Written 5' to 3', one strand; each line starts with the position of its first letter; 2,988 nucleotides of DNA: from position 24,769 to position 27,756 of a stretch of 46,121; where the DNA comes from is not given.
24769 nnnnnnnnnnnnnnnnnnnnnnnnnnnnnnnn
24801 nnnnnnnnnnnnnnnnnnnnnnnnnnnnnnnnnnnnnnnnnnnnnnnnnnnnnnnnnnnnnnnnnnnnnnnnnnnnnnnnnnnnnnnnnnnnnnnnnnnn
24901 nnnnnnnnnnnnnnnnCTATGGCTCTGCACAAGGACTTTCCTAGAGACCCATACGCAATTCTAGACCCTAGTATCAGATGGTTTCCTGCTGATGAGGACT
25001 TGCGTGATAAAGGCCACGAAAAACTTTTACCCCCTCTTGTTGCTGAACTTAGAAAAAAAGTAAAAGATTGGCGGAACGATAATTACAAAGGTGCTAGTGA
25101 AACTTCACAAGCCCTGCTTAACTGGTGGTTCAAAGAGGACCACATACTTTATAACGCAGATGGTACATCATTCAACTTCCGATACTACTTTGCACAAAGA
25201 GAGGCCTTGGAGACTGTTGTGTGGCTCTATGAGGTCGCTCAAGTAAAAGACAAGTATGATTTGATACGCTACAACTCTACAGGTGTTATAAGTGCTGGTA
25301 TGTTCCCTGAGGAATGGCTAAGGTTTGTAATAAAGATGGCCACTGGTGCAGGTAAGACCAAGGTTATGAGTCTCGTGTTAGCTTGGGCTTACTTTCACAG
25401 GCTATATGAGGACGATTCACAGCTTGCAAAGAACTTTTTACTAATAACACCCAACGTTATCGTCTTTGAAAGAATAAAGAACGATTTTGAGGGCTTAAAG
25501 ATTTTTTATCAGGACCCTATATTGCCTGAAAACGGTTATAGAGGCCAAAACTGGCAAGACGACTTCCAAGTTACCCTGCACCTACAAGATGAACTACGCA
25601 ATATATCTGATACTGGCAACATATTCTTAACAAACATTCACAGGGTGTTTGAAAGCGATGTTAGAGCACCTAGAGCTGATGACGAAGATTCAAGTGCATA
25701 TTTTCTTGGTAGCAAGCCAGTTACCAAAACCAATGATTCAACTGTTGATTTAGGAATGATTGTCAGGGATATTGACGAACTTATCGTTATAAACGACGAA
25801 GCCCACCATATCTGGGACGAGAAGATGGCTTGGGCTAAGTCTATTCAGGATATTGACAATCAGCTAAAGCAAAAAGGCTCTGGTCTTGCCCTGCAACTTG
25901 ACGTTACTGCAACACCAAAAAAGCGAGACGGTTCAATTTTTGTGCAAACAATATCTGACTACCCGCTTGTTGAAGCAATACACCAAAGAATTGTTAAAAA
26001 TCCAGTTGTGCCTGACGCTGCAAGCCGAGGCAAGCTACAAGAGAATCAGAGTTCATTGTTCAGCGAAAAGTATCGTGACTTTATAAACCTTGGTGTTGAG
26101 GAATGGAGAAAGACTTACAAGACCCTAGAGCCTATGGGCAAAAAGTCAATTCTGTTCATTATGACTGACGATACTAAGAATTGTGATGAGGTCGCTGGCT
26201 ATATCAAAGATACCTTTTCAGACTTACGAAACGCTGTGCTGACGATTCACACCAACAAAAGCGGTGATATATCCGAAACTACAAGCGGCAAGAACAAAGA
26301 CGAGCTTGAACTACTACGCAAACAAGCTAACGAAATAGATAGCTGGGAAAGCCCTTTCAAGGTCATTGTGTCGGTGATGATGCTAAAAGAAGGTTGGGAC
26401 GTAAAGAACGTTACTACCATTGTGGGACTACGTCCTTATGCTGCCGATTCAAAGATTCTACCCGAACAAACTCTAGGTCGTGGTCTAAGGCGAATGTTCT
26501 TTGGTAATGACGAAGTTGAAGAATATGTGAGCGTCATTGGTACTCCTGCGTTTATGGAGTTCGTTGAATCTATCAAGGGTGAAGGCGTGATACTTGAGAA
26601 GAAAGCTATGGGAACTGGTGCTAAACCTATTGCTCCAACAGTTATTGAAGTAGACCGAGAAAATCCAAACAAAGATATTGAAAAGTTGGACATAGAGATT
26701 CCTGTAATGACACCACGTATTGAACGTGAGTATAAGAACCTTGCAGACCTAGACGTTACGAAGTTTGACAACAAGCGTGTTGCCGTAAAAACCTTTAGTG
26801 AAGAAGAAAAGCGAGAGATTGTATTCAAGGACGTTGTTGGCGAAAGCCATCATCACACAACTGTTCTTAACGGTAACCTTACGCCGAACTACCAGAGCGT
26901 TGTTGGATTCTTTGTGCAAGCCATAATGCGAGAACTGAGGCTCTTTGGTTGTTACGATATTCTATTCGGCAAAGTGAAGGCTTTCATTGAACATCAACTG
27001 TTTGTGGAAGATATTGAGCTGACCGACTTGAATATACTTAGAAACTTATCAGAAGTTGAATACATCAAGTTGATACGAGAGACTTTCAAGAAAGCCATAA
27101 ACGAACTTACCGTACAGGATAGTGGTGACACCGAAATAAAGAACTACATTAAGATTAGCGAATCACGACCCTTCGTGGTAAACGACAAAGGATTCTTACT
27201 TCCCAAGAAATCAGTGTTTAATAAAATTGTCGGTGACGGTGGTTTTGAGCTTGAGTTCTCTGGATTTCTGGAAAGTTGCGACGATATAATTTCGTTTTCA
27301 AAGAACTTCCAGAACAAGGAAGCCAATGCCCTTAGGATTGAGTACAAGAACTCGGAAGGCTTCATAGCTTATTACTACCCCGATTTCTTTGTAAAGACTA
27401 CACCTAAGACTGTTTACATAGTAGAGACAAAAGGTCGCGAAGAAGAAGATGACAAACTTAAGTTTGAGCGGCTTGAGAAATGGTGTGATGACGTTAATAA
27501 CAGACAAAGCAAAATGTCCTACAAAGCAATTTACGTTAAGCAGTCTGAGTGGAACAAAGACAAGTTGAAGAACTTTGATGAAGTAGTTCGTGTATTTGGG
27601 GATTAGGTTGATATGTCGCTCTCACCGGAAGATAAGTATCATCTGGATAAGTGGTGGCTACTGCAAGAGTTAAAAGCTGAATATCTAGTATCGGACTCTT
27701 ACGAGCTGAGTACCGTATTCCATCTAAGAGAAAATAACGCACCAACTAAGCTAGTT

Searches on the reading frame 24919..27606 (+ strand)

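Call 3: search_protein_families(library=pfam, proteins=[window:24919-27606:+], max_evalue=1)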
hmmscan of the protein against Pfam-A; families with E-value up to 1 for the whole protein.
window:24919-27606:+ (895 aa): 3 families
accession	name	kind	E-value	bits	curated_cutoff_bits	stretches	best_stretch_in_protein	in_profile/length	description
PF04851.21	ResIII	-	1.7e-16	61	22.5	1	93-334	8-163/164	Type III restriction enzyme, res subunit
PF00270.35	DEAD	-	0.019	15.2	26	1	136-195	17-70/167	DEAD/DEAH box helicase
PF05979.17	DUF896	-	0.07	13.5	24.2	1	714-741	32-59/64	Bacterial protein of unknown function (DUF896)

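Call 4: search_protein_families(library=padloc, proteins=[window:24919-27606:+], max_evalue=1)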
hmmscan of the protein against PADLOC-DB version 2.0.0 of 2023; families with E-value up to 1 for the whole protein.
window:24919-27606:+ (895 aa): 4 families
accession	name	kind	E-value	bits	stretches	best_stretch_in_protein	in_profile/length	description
PDLC03648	REase_III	-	1.4e-18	64.4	1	280-560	126-391/871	Type III restriction enzyme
PDLC03647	REase_III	-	1.3e-09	34.9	1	448-525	473-550/989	Type III restriction enzyme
PDLC03659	mREase_IV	-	0.00027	16.9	1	474-526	504-554/945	Type IV methyl-directed restriction enzyme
PDLC04683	PDC-M49B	-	0.0076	14.5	1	842-891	38-87/135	-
